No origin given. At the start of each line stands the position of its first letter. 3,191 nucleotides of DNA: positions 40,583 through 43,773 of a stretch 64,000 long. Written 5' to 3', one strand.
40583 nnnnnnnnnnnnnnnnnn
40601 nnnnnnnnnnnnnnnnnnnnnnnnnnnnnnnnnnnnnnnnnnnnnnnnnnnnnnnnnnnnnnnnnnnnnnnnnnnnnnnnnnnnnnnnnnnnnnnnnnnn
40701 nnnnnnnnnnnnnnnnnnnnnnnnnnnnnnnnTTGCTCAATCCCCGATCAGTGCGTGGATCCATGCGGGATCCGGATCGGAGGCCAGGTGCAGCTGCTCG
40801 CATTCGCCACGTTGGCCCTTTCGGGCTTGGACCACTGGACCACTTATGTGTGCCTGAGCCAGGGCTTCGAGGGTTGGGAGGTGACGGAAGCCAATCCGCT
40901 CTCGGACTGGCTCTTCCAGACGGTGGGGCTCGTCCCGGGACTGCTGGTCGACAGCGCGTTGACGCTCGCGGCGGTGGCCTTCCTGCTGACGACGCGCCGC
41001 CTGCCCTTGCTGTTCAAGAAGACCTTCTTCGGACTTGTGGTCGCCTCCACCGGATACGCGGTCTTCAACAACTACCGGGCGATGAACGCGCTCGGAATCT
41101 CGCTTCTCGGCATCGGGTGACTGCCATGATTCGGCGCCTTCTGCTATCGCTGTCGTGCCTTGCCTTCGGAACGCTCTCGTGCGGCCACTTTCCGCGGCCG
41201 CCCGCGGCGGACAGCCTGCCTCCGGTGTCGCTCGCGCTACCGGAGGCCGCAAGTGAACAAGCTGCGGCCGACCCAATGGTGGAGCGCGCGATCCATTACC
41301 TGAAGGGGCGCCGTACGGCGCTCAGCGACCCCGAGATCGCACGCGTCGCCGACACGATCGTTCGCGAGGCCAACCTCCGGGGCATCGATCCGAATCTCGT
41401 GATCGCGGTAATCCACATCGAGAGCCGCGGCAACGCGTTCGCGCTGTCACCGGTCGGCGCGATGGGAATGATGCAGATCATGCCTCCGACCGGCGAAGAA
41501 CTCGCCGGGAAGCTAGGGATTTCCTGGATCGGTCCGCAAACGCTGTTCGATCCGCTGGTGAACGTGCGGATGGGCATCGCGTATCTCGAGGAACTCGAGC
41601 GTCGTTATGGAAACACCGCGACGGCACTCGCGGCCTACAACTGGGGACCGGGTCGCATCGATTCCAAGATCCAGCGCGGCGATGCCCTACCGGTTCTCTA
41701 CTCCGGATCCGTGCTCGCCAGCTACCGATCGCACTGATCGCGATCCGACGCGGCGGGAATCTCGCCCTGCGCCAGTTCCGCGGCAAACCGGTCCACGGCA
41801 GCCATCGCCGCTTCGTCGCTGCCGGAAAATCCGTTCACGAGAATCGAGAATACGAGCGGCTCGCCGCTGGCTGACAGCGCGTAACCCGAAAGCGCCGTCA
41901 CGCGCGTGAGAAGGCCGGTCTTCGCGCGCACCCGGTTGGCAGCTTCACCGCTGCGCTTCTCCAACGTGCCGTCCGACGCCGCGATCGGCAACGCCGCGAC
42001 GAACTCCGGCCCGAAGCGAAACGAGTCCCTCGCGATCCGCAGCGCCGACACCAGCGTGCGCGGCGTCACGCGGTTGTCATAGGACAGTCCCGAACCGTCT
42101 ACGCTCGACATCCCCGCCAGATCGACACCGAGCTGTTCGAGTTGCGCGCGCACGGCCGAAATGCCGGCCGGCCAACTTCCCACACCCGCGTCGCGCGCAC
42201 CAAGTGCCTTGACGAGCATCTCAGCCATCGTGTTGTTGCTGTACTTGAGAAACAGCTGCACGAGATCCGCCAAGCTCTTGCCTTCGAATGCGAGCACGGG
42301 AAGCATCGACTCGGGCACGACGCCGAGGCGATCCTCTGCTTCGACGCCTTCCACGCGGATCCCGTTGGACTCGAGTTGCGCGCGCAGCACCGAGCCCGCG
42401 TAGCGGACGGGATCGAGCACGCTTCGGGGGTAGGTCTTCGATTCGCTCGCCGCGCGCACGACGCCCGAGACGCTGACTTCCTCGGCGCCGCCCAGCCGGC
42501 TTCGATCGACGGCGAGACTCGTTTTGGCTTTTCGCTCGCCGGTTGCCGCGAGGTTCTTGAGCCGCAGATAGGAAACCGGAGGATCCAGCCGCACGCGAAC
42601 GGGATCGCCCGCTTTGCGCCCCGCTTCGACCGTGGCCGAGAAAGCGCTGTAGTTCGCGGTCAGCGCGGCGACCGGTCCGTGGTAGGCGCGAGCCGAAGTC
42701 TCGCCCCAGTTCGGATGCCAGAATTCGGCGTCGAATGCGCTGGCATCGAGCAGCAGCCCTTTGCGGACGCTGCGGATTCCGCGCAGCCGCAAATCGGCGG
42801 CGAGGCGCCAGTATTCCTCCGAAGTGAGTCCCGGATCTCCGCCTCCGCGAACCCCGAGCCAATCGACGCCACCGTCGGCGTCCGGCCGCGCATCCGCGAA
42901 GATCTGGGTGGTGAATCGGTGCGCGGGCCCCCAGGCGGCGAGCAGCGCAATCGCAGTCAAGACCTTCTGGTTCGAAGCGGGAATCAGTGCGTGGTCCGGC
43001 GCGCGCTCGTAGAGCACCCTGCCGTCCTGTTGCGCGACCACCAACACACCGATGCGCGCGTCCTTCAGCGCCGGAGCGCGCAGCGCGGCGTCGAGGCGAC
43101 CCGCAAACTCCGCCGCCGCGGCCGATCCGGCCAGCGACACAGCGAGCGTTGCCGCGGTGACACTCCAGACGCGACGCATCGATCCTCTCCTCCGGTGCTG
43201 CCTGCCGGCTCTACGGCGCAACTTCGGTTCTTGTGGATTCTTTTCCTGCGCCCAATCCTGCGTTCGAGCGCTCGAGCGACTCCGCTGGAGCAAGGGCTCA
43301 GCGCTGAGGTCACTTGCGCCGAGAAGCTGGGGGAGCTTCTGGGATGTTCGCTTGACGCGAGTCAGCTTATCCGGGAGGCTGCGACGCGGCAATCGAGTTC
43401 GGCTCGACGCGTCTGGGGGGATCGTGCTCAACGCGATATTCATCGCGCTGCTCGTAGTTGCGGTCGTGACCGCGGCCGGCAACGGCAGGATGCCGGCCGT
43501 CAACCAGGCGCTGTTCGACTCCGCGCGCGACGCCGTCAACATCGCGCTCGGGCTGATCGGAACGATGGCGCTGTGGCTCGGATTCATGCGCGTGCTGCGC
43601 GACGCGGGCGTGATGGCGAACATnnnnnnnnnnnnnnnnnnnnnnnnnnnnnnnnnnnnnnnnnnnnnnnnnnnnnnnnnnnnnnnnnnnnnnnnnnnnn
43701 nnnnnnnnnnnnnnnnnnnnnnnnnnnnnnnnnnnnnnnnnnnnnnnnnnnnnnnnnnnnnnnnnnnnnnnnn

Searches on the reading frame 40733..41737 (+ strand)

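Call 87: search_protein_families(library=pfam, proteins=[window:40733-41737:+], max_evalue=0.00001)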
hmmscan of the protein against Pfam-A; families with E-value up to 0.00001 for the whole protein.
window:40733-41737:+ (334 aa): 1 family
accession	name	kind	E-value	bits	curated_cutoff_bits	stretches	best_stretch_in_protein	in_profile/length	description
PF01464.25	SLT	-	7.3e-27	93.7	21.3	1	211-315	5-107/117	Transglycosylase SLT domain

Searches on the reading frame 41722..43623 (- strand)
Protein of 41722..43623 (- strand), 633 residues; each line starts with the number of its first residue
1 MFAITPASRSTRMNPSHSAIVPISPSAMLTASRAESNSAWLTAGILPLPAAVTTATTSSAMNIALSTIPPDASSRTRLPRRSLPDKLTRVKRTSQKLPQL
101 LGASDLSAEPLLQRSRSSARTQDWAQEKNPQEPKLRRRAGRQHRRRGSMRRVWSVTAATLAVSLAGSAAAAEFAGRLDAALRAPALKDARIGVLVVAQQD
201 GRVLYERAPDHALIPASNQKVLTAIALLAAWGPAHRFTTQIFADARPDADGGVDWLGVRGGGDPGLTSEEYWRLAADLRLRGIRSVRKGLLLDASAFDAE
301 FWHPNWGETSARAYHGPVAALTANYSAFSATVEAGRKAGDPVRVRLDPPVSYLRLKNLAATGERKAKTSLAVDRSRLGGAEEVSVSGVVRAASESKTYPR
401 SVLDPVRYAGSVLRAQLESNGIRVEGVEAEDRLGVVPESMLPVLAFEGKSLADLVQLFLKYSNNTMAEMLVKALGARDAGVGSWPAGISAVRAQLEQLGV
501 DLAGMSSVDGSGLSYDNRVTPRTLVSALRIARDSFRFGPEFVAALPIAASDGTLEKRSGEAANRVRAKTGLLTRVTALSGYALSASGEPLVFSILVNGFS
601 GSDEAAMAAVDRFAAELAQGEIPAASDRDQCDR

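Call 87: search_protein_families(library=pfam, proteins=[window:41722-43623:-], max_evalue=0.00001)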
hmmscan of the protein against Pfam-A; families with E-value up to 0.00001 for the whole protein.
window:41722-43623:- (633 aa): 1 family
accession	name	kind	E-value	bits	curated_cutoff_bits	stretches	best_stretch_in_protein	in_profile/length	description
PF02113.21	Peptidase_S13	-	1.3e-93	314.7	22.8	1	176-616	4-443/444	D-Ala-D-Ala carboxypeptidase 3 (S13) family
